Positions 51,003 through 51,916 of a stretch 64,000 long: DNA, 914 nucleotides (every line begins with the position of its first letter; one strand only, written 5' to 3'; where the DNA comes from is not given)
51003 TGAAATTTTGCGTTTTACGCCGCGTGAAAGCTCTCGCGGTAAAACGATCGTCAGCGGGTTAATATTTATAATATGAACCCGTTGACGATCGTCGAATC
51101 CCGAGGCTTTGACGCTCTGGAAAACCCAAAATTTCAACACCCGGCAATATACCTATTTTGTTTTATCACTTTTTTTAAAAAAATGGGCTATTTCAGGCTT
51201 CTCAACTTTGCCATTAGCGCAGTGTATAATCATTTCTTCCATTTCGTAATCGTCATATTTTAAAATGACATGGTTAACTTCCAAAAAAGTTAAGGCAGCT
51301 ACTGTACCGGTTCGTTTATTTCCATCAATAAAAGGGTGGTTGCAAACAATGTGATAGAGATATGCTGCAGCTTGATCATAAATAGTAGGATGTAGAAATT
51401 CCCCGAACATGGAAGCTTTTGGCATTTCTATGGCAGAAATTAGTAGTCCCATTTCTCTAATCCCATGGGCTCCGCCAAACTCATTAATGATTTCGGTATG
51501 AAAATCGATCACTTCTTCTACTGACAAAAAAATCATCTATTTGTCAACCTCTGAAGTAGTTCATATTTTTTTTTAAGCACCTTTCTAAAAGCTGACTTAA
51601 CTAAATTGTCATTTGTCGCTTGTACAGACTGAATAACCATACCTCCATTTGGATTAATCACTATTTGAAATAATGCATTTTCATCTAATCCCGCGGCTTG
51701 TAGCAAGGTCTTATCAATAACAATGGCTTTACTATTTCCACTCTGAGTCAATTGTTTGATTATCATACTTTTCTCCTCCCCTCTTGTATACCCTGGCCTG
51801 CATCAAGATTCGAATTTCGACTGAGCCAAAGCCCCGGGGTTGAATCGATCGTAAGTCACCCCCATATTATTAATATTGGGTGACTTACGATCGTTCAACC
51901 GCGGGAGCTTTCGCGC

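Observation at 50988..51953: Doc/AbrB-type toxin-antitoxin cassette precisely bracketed by two copies of the same palindromic MITE family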

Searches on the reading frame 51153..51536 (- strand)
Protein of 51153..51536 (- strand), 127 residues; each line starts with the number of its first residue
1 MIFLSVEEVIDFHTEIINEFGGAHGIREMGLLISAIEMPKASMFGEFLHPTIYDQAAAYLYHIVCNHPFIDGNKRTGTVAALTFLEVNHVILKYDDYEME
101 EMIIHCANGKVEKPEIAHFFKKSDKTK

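Call 12: search_protein_families(library=pfam, proteins=[window:51153-51536:-])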
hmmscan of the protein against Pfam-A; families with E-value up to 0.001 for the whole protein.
window:51153-51536:- (127 aa): 1 family
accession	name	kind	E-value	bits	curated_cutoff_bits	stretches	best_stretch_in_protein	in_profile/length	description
PF02661.23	Fic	-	6.7e-20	72.2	24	1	4-85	2-93/93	Fic/DOC family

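Call 13: find_encoding_contigs(protein=window:51153-51536:-, flank=3000, max_places=10)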
Protein window:51153-51536:- (127 aa): no gene with exactly this product is on record in the collection.

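Call 14: search_protein_families(library=ncbifam, proteins=[window:51153-51536:-], max_evalue=1)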
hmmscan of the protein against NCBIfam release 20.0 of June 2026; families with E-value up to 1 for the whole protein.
window:51153-51536:- (127 aa): 2 families
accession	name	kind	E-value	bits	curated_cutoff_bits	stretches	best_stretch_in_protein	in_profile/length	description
TIGR01550.1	DOC_P1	subfamily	1.1e-17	64.3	38.65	1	4-113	2-113/122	type II toxin-antitoxin system death-on-curing family toxin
NF046030.1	ProtAdlyltaseSoFic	equivalog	0.0089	15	550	1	59-86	185-212/361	protein adenylyltransferase Fic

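Call 20: find_homologous_proteins(query=window:51153-51536:-, max_evalue=1e-10)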
Query window:51153-51536:- (127 aa): 7446 proteins with E <= 1e-10 among 8000 candidates; the best 120 are listed.
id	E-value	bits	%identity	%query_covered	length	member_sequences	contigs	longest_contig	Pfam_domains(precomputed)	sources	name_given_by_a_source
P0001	6.6e-80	283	100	100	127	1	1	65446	PF02661.24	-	-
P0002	2.3e-71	256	89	100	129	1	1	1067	PF02661.24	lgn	-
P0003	3.0e-66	239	84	94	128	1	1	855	PF02661.24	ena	-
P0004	2.7e-59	217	79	97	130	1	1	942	PF02661.24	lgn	-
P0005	7.8e-58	212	75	97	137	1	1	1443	PF02661.24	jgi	jgi:death-on-curing protein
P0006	8.0e-58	212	76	98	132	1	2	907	PF02661.24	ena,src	-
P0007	3.2e-57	210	75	97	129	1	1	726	PF02661.24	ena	-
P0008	3.9e-57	210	76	97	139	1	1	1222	PF02661.24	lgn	-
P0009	6.5e-57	209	76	97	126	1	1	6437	PF02661.24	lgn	-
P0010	1.0e-56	208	77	95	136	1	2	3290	PF02661.24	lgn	-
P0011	1.1e-56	208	76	97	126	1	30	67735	PF02661.24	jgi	jgi:death-on-curing protein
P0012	3.2e-56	207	76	97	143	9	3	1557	PF02661.24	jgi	jgi:death-on-curing protein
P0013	3.6e-56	207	74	97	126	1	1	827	PF02661.24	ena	-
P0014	4.6e-56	206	76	97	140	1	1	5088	PF02661.24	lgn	-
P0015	6.4e-56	206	73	97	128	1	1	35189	PF02661.24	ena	-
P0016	8.1e-56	206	74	99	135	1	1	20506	PF02661.24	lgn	-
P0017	1.4e-55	205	71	97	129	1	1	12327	PF02661.24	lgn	-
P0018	1.9e-55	204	73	96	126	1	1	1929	PF02661.24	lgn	-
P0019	2.9e-55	204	76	97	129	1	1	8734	PF02661.24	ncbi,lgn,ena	ncbi:MAG: type II toxin-antitoxin system death-on-curing family toxin [Parachlamydiaceae bacterium]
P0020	3.5e-55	203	73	97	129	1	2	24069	PF02661.24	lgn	-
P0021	4.4e-55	203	72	99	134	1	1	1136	PF02661.24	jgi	jgi:death on curing protein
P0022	4.8e-55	203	71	97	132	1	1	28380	PF02661.24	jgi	-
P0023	8.8e-55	202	72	97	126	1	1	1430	PF02661.24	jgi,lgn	jgi:death-on-curing protein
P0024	9.6e-55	202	69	100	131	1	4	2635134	PF02661.24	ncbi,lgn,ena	-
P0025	1.4e-54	202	69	100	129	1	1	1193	PF02661.24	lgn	-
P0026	1.5e-54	201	72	99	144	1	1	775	PF02661.24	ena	-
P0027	1.5e-54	201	71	97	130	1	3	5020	PF02661.24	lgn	-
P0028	1.6e-54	201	72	99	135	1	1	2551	PF02661.24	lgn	-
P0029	1.6e-54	201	69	100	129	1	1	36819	PF02661.24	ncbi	-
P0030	3.2e-54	200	72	97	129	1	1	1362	PF02661.24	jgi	-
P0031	4.6e-54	200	71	97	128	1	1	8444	PF02661.24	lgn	-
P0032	7.7e-54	199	71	99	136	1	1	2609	PF02661.24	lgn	-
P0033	1.4e-53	198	72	97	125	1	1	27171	PF02661.24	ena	-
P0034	1.9e-53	198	74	96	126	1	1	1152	PF02661.24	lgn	-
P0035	2.1e-53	198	72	97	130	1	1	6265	PF02661.24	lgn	-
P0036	2.9e-53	197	71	99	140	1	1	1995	PF02661.24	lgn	-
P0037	3.0e-53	197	71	97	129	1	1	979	PF02661.24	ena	-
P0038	3.1e-53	197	72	97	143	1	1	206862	PF02661.24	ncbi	-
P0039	3.7e-53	197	65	100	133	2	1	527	PF02661.24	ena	-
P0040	9.2e-53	196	67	97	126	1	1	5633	PF02661.24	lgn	-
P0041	1.1e-52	195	69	100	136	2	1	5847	PF02661.24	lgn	-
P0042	1.1e-52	195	67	97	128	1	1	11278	PF02661.24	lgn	-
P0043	1.5e-52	195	69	97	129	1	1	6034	PF02661.24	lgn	-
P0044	3.1e-52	194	72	96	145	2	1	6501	PF02661.24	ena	-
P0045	3.2e-52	194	70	97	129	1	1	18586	PF02661.24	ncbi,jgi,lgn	-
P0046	3.5e-52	194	67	99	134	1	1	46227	PF02661.24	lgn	-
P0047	4.9e-52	193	73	94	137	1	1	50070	PF02661.24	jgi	-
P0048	5.2e-52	193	67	99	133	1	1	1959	PF02661.24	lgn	-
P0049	6.7e-52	193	69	98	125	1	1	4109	PF02661.24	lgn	-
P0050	1.9e-51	191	67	96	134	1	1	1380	PF02661.24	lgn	-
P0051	2.0e-51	191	68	97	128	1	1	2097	PF02661.24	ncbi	-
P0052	7.7e-51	189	71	94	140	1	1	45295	PF02661.24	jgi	jgi:death on curing protein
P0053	2.3e-50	188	66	100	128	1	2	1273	PF02661.24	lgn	-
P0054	4.1e-50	187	63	96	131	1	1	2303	PF02661.24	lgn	-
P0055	1.3e-49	185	65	100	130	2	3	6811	PF02661.24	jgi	-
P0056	1.4e-49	185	65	100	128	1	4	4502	PF02661.24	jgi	jgi:death on curing protein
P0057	3.5e-49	184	72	89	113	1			PF02661.24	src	-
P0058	5.6e-49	183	67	97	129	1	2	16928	PF02661.24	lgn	-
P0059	1.1e-48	183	62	100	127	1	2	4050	PF02661.24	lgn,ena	-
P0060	9.7e-48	179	62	99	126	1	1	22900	PF02661.24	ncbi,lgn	-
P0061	5.5e-47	177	63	95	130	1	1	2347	PF02661.24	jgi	jgi:death-on-curing protein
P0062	1.4e-46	176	63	94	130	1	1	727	PF02661.24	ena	-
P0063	2.5e-46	175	63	96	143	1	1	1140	PF02661.24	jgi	jgi:death on curing protein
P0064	2.8e-46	175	60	95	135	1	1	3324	PF02661.24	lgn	-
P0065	3.4e-46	174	62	96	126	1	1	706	PF02661.24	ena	-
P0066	4.9e-46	174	64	96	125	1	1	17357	PF02661.24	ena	-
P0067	5.0e-46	174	68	95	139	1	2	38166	PF02661.24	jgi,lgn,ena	-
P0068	5.1e-46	174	63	97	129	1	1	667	PF02661.24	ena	-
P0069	1.1e-45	173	61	95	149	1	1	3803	PF02661.24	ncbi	-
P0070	1.2e-45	173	63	97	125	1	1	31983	PF02661.24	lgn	-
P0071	1.3e-45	173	62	96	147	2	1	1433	PF02661.24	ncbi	-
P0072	1.6e-45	172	63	96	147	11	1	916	PF02661.24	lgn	-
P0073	1.8e-45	172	61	100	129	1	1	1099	PF02661.24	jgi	jgi:death on curing protein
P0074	2.6e-45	172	59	98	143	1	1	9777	PF02661.24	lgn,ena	-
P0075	2.8e-45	172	63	98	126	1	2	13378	PF02661.24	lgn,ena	-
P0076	4.6e-45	171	63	96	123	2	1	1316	PF02661.24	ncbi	-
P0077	5.6e-45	171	61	96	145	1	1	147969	PF02661.24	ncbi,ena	-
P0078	8.5e-45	170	60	95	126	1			PF02661.24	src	-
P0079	9.0e-45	170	64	95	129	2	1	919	PF02661.24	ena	-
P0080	1.1e-44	170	63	95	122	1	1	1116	PF02661.24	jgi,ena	jgi:death-on-curing protein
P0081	1.5e-44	169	59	98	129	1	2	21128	PF02661.24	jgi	jgi:death-on-curing protein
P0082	1.6e-44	169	58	97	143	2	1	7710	PF02661.24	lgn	-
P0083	1.6e-44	169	67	89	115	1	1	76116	PF02661.24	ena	-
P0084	1.6e-44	169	59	96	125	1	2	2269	PF02661.24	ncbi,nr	ncbi:MAG TPA: type II toxin-antitoxin system death-on-curing family toxin [Gammaproteobacteria bacte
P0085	1.6e-44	169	61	95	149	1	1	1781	PF02661.24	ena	-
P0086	1.7e-44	169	59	96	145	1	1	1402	PF02661.24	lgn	-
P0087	1.7e-44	169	63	96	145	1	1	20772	PF02661.24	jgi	-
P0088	2.1e-44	169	60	95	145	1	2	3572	PF02661.24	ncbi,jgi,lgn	ncbi:MAG: type II toxin-antitoxin system death-on-curing family toxin [Rhabdochlamydiaceae bacterium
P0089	4.0e-44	168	62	97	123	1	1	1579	PF02661.24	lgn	-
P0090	4.1e-44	168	62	97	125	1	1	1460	PF02661.24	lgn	-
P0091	4.6e-44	168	61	96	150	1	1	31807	PF02661.24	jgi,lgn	-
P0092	4.7e-44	168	63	94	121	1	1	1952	PF02661.24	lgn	-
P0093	4.7e-44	168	63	96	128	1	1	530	PF02661.24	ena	-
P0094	4.9e-44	167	60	96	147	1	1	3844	PF02661.24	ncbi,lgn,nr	ncbi:MAG TPA: type II toxin-antitoxin system death-on-curing family toxin [Rhabdochlamydiaceae bacte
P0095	5.1e-44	167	57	97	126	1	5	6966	PF02661.24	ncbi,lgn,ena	-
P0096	5.6e-44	167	60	99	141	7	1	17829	PF02661.24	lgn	-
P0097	6.6e-44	167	58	95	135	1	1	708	PF02661.24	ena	-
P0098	6.7e-44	167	57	98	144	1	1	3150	PF02661.24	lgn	-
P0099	8.0e-44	167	59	95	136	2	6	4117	PF02661.24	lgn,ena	-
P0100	9.3e-44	167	59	96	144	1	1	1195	PF02661.24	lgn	-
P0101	9.8e-44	167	61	98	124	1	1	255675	PF02661.24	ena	-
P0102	1.0e-43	166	58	98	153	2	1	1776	PF02661.24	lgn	-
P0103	1.1e-43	166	59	94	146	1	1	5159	PF02661.24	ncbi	ncbi:MAG: type II toxin-antitoxin system death-on-curing family toxin [Chlamydiota bacterium]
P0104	1.3e-43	166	60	96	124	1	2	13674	PF02661.24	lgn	-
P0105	1.5e-43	166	60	95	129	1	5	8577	PF02661.24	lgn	-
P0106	1.6e-43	166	59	97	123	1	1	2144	PF02661.24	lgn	-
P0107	1.9e-43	166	61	97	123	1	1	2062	PF02661.24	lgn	-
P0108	2.1e-43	165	60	96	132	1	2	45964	PF02661.24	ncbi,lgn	-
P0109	2.2e-43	165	58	98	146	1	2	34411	PF02661.24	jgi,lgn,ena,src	-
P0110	2.2e-43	165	56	100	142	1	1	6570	PF02661.24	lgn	-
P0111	2.6e-43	165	62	98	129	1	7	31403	PF02661.24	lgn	-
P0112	2.7e-43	165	61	95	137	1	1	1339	PF02661.24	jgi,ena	-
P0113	3.2e-43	165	57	96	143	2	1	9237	PF02661.24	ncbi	-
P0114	3.4e-43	165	60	97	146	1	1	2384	PF02661.24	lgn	-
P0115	3.8e-43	165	63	94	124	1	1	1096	PF02661.24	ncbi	-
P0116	3.8e-43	165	58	96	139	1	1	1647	PF02661.24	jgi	jgi:death on curing protein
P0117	4.1e-43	165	58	95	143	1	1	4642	PF02661.24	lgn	-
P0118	4.3e-43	164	59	96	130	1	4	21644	PF02661.24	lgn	-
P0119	4.6e-43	164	60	98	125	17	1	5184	PF02661.24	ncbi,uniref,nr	ncbi:type II toxin-antitoxin system death-on-curing family toxin [Candidatus Protochlamydia amoeboph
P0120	4.8e-43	164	61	95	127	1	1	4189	PF02661.24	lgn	-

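Call 28: find_encoding_contigs(protein=P0002, flank=5000, max_places=6)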
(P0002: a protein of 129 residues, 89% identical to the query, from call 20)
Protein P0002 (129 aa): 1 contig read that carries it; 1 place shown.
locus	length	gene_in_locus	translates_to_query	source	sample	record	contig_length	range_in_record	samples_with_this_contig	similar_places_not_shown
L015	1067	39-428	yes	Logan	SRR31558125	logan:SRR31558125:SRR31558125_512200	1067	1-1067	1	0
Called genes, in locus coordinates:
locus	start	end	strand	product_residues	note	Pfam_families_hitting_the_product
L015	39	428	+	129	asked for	PF02661:Fic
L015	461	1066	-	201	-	?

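Call 29: find_encoding_contigs(protein=P0011, flank=3000, max_places=10)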
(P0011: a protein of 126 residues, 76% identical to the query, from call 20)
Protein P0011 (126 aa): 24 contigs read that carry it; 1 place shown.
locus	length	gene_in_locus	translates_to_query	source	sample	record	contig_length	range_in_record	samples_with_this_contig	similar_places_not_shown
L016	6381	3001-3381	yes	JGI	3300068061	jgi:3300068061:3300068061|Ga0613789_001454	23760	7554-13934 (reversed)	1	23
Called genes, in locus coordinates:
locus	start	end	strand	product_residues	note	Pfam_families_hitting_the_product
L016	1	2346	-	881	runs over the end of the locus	-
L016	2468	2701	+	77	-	PF07453:NUMOD1 (faint), PF12728:HTH_17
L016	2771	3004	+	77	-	-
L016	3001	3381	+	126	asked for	PF02661:Fic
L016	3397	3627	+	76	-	-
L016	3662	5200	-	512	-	-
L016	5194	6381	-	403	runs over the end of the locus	-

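Call 40: find_related_loci(query=A3, collection=metagenome_contigs, flank=1500)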
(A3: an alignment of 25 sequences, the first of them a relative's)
Query A3 (127 aa) in metagenome_contigs; peptide patterns used: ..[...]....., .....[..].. (x = any residue, [..] = any of these).
600 stretches matched a pattern (row limit reached: there are more); 497 encode a relative of the query (tblastn E <= 1e-3); the best 80 are kept; 80 distinct loci.
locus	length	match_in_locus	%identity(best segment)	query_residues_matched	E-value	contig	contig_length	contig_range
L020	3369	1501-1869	76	1-123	2e-62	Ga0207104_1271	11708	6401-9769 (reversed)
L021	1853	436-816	65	1-127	2e-60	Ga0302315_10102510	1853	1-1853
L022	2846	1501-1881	65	1-127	5e-55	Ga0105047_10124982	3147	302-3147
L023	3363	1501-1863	68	1-121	2e-53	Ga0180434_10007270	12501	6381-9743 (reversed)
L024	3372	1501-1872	61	1-121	6e-52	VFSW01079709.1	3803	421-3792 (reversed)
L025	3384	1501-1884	58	1-125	4e-50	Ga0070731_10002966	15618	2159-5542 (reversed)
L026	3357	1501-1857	56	3-121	2e-44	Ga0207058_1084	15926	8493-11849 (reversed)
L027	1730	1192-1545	55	3-120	2e-43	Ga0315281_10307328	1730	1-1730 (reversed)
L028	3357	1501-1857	55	3-121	5e-41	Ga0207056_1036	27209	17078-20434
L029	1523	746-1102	50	3-121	3e-41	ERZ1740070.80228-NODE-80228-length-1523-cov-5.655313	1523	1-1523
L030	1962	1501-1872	48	3-126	4e-40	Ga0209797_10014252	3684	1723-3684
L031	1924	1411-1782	49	2-127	5e-40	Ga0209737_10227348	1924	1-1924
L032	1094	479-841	50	2-122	3e-41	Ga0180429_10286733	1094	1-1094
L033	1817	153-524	52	2-125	1e-39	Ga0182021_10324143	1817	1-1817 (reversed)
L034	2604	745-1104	49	3-122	5e-39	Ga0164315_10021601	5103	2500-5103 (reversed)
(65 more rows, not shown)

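Call 86: find_encoding_contigs(protein=P0003, flank=3000, max_places=4)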
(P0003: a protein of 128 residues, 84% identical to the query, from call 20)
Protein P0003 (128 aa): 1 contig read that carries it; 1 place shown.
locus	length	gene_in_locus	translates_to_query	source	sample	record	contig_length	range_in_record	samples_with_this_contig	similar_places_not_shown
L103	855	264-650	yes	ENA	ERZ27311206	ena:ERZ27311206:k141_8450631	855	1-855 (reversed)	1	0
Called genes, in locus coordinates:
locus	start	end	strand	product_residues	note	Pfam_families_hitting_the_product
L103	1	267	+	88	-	?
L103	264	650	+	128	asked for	PF02661:Fic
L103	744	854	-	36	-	?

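Call 87: find_encoding_contigs(protein=P0004, flank=3000, max_places=4)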
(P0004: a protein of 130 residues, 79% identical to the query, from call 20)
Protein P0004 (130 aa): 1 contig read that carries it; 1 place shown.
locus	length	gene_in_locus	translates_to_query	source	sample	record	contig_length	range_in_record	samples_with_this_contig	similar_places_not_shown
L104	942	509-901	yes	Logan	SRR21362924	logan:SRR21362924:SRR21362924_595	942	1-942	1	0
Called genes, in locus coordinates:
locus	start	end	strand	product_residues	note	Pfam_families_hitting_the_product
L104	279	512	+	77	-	-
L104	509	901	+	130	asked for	PF02661:Fic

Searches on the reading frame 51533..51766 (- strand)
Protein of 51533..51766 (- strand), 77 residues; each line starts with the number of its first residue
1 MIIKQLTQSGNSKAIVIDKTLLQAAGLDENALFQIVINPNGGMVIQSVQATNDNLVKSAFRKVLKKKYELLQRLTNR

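Call 12: search_protein_families(library=pfam, proteins=[window:51533-51766:-])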
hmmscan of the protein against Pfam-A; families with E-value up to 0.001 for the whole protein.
window:51533-51766:- (77 aa): 0 families

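Call 14: search_protein_families(library=ncbifam, proteins=[window:51533-51766:-], max_evalue=1)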
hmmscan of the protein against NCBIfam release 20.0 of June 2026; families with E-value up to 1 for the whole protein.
window:51533-51766:- (77 aa): 3 families
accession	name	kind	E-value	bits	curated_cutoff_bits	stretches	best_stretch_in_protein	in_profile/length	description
TIGR02609.1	doc_partner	hypoth_equivalog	0.00069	19.9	55.9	1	6-75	3-73/74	putative addiction module antidote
TIGR00223.1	panD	equivalog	0.048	13.6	106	1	14-42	25-53/126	aspartate 1-decarboxylase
NF007312.0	PRK09798.1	equivalog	0.16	12.4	113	1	1-49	1-48/82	type II toxin-antitoxin system antitoxin MazE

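Call 16: find_encoding_contigs(protein=window:51533-51766:-, flank=5000, max_places=10)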
Protein window:51533-51766:- (77 aa): no gene with exactly this product is on record in the collection.

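Call 72: search_solved_structures(query=A6, max_evalue=1, show_alignments=1)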
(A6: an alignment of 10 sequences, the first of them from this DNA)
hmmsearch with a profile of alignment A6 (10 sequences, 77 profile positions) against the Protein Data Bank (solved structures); distinct sequences matched with E-value up to 1: 7.
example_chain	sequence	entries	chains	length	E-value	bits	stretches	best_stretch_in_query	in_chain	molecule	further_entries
3p6j_A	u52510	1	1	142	0.016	18.6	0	31-50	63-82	de novo designed beta-trefoil architecture with symmetric primary structure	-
3p6i_A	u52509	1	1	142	0.017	18.5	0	31-50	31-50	de novo designed beta-trefoil architecture with symmetric primary structure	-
3snv_A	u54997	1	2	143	0.062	16.7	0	31-50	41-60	Symfoil-4T/Permutation #1 synthetic protein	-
7d2n_E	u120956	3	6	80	0.1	16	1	3-54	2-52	AbrB/MazE/SpoVT family DNA-binding domain-containing protein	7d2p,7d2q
1mvf_D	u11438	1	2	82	0.58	13.6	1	4-46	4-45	PemI-like protein 1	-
1ub4_C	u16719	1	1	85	0.58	13.6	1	4-46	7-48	MazE protein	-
3o4b_A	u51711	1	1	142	0.93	12.9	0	31-50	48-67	de novo designed beta-trefoil architecture with symmetric primary structure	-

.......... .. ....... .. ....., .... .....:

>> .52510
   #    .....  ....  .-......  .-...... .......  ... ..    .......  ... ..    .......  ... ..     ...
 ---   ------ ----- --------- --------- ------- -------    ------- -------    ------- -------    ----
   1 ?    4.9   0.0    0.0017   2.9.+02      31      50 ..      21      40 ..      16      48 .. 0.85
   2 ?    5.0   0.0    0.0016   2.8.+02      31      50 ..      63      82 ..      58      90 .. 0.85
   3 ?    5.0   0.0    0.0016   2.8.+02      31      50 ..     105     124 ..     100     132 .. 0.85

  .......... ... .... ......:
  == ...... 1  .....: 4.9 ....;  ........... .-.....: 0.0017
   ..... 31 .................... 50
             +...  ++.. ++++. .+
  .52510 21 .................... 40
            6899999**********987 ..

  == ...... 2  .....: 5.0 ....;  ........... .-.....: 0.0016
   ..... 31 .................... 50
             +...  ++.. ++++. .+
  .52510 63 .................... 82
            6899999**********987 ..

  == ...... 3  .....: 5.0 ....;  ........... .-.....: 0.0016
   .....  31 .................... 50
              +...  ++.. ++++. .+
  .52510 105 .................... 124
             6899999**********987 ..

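Call 73: search_protein_families(library=pfam, alignment_id=A6, max_evalue=1)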
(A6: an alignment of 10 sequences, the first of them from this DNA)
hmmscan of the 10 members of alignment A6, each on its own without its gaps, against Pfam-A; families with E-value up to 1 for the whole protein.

A. member 1, seq(77 aa): 2 families
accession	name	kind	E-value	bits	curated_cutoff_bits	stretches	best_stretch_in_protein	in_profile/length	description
PF04014.23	MazE_antitoxin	-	0.019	15.3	24.7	1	8-49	3-44/48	Antidote-toxin recognition MazE, bacterial antitoxin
PF14244.12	Retrotran_gag_3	-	0.18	12.1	24.1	1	38-65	3-32/48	gag-polypeptide of LTR copia-type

B. families by the number of members that match (of 10 scanned): 6 families
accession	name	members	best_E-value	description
PF04014.23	MazE_antitoxin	4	0.00087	Antidote-toxin recognition MazE, bacterial antitoxin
PF20584.3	DUF6787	1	0.038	Family of unknown function (DUF6787)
PF03105.24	SPX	1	0.043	SPX domain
PF13879.11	Hmw_CFAP97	1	0.066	Hemingway/CFA97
PF23919.1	DUF7258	1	0.16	Domain of unknown function (DUF7258)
PF14244.12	Retrotran_gag_3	1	0.18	gag-polypeptide of LTR copia-type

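Call 77: predict_structure(protein=window:51536-51766:-)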
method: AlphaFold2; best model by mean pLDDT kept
length: 77 residues; sequences in the alignment: 1
mean_pLDDT: 61.4   pTM: 0.28
mean pLDDT of the five models: 61.4, 58.6, 57.5, 57.3, 57.0
residues with pLDDT >= 90: 0; 70-90: 18; 50-70: 46; < 50: 13
segments of 3 or more residues with pLDDT < 50: 1-9, 11-14
pLDDT, mean of each block of 10 residues (from residue 1): 37 54 65 66 64 59 77 72
secondary structure, 60 per line:
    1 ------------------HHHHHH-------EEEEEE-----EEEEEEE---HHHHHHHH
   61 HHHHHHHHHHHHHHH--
elements in order: H19-24 E32-37 E43-49 H53-75
